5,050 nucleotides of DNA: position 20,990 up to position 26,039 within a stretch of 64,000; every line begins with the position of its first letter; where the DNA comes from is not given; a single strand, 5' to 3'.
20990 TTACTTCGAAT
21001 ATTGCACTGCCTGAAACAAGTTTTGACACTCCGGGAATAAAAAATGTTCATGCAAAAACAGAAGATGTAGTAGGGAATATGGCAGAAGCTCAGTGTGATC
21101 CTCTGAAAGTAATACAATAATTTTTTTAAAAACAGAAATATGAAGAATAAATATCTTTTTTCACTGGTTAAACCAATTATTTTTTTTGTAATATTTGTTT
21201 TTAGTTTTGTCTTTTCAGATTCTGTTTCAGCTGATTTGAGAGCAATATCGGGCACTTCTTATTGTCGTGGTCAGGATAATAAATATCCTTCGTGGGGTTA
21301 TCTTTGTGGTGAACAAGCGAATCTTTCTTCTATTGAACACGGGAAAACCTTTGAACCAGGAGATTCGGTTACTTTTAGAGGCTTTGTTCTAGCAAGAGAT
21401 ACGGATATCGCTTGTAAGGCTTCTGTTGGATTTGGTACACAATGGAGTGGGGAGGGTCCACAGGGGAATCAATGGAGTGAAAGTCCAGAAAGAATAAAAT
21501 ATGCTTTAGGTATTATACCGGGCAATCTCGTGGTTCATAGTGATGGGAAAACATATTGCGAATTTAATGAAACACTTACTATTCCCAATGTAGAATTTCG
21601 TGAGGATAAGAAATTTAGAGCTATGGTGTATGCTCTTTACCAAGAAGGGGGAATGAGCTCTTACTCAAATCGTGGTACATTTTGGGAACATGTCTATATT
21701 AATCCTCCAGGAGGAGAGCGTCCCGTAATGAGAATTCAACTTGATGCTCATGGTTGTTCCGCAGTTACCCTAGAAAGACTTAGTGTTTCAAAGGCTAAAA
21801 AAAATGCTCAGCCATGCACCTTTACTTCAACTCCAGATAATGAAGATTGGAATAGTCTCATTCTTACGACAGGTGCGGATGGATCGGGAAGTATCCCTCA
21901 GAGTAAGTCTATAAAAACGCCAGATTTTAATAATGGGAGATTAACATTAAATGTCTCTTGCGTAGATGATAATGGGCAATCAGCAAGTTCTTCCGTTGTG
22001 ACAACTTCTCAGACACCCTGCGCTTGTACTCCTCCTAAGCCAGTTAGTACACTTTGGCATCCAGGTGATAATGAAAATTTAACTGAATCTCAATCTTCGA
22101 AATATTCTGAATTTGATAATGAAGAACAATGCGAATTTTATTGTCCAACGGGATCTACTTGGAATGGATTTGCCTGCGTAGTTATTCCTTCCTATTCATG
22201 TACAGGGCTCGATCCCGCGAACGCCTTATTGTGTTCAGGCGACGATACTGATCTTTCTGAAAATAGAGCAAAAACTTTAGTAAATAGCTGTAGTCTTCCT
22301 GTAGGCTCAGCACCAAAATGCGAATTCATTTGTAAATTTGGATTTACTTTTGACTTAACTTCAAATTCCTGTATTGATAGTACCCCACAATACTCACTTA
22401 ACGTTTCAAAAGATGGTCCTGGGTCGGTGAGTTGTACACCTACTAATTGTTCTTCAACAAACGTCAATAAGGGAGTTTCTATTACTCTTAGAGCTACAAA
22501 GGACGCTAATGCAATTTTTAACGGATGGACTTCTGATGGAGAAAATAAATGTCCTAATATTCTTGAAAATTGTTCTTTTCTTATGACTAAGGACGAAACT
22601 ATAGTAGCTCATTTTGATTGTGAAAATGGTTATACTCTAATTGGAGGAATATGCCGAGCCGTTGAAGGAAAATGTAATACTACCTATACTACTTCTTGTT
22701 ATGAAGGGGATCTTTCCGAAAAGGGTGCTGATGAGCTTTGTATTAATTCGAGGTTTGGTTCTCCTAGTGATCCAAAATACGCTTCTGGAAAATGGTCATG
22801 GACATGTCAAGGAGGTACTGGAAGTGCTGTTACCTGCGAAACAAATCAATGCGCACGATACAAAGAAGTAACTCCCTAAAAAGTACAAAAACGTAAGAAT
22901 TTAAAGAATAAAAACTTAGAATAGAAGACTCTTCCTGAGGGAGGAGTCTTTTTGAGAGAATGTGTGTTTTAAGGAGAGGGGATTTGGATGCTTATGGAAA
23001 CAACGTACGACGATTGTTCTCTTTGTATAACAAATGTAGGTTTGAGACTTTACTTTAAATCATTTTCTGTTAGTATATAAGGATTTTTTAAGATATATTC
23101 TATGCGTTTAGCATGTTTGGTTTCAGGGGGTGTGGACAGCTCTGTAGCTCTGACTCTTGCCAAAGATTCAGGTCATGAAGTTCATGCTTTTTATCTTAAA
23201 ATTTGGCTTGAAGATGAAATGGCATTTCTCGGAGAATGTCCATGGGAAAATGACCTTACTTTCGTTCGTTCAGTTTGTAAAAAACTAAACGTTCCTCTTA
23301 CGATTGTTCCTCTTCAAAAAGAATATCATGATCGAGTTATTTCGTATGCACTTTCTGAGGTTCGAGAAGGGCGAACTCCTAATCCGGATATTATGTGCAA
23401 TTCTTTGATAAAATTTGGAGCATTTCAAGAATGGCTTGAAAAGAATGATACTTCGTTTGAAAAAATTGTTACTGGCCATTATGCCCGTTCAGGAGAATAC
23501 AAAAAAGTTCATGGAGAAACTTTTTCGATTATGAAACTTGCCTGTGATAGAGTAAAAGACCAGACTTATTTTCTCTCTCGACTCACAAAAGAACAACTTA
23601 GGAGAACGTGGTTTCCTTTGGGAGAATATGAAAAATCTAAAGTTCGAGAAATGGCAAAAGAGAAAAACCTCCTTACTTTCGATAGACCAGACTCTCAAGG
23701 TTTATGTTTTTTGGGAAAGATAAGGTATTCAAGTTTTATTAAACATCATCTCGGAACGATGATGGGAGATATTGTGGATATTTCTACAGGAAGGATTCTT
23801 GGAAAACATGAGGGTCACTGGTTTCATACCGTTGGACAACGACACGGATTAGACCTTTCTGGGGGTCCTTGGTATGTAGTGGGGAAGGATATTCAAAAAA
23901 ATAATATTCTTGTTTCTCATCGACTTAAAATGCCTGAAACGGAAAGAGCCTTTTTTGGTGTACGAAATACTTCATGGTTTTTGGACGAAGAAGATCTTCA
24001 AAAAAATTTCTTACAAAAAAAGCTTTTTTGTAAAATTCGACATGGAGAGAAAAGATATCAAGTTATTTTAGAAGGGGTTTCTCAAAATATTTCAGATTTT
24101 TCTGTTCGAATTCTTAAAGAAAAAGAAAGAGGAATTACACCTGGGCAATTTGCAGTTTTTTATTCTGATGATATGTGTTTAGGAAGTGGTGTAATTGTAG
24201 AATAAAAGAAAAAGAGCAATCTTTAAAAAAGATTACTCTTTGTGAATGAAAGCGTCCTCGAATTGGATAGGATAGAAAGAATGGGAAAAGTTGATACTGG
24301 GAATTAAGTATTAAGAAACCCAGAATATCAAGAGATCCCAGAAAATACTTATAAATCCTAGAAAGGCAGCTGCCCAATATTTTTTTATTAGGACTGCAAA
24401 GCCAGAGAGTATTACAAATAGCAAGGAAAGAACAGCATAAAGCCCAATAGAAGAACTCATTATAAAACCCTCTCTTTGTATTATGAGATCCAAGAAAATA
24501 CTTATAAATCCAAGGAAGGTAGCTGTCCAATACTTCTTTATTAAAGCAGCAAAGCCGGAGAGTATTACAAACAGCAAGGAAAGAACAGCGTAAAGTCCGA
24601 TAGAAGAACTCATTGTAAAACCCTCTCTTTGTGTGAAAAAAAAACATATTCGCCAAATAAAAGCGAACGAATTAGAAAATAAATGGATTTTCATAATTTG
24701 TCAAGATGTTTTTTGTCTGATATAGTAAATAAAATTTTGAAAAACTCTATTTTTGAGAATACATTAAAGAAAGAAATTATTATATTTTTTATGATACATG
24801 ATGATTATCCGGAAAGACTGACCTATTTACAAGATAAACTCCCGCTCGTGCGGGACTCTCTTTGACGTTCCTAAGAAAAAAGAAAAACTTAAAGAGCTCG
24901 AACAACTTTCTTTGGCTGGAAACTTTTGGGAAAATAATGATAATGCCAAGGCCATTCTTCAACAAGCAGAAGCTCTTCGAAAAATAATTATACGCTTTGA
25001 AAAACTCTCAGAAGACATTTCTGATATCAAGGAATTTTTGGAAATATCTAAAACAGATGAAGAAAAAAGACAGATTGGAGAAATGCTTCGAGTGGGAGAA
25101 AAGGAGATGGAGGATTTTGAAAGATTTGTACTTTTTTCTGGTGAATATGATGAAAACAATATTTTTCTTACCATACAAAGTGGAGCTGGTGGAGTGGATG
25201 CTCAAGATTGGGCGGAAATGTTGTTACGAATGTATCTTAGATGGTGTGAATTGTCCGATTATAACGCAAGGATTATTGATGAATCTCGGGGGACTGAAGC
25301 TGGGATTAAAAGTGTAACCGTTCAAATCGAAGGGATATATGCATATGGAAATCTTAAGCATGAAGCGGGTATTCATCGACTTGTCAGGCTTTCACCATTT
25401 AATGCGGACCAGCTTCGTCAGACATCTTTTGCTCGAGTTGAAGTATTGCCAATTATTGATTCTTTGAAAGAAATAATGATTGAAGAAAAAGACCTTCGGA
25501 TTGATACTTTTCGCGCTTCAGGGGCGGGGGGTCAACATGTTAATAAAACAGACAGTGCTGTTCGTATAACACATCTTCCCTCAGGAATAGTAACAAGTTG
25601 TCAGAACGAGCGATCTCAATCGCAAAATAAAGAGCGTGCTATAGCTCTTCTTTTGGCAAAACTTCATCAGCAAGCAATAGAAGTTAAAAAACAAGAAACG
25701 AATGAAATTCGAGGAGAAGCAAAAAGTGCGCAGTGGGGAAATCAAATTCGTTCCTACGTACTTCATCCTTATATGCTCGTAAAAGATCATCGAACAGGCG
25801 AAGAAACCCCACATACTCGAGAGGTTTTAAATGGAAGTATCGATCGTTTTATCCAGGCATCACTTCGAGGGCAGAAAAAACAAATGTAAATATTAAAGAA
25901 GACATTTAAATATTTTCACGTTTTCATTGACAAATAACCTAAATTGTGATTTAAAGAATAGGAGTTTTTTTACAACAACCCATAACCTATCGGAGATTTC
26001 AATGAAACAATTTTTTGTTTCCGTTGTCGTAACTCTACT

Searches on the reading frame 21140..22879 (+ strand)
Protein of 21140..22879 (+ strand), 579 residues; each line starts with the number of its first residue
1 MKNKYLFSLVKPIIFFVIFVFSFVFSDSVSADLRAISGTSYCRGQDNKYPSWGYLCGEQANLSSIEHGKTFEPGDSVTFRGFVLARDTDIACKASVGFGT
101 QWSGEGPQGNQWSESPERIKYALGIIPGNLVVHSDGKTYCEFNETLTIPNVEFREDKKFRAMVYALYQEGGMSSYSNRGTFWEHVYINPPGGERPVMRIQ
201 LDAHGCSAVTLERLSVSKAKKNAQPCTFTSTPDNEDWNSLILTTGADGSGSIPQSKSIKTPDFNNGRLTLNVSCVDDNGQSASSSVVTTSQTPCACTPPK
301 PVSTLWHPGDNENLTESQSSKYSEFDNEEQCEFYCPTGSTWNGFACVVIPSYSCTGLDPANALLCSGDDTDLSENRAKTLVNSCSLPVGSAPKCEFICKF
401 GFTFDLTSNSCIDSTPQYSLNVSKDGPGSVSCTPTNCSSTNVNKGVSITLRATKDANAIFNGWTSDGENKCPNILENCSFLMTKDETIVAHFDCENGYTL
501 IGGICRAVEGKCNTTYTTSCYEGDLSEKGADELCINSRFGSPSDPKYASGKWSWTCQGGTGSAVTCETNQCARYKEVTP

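Call 53: search_protein_families(library=pfam, proteins=[window:21140-22879:+], max_evalue=0.00001)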
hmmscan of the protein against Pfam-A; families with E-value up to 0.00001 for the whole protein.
window:21140-22879:+ (579 aa): 1 family
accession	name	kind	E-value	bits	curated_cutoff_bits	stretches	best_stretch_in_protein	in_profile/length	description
PF18998.6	Flg_new_2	-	3.9e-08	33.6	23.6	1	418-493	1-70/73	Divergent InlB B-repeat domain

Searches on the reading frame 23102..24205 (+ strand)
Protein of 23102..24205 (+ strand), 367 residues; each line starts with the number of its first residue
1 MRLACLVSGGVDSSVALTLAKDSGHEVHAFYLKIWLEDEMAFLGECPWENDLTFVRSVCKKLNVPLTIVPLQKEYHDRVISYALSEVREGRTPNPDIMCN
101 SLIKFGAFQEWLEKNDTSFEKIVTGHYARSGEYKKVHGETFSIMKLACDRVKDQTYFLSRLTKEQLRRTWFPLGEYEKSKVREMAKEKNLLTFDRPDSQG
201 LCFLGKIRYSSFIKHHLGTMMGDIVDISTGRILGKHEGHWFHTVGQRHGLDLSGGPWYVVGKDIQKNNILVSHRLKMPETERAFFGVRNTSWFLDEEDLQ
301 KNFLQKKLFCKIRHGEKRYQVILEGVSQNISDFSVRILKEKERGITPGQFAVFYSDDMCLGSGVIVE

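Call 53: search_protein_families(library=pfam, proteins=[window:23102-24205:+], max_evalue=0.00001)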
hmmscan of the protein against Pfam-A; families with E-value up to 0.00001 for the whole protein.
window:23102-24205:+ (367 aa): 3 families
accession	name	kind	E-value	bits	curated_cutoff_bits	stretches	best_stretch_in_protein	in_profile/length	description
PF03054.22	tRNA_Me_trans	-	1.1e-66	224.8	20.6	1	1-206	1-202/202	tRNA methyl transferase HUP domain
PF20259.3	tRNA_Me_trans_M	-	2.5e-23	81.8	27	1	211-273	2-66/66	tRNA methyl transferase PRC-barrel domain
PF20258.4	tRNA_Me_trans_C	-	1.7e-15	57.5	20.6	1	286-365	5-77/77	Aminomethyltransferase beta-barrel domain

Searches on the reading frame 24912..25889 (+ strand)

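Call 53: search_protein_families(library=pfam, proteins=[window:24912-25889:+], max_evalue=0.00001)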
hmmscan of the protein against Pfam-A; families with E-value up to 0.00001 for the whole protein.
window:24912-25889:+ (325 aa): 2 families
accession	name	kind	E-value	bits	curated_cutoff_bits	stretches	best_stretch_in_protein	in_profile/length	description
PF03462.23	PCRF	-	6e-46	157.1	24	1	4-176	16-194/194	PCRF domain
PF00472.26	RF-1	-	1.8e-40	137.9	35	1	187-294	4-116/116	RF-1 domain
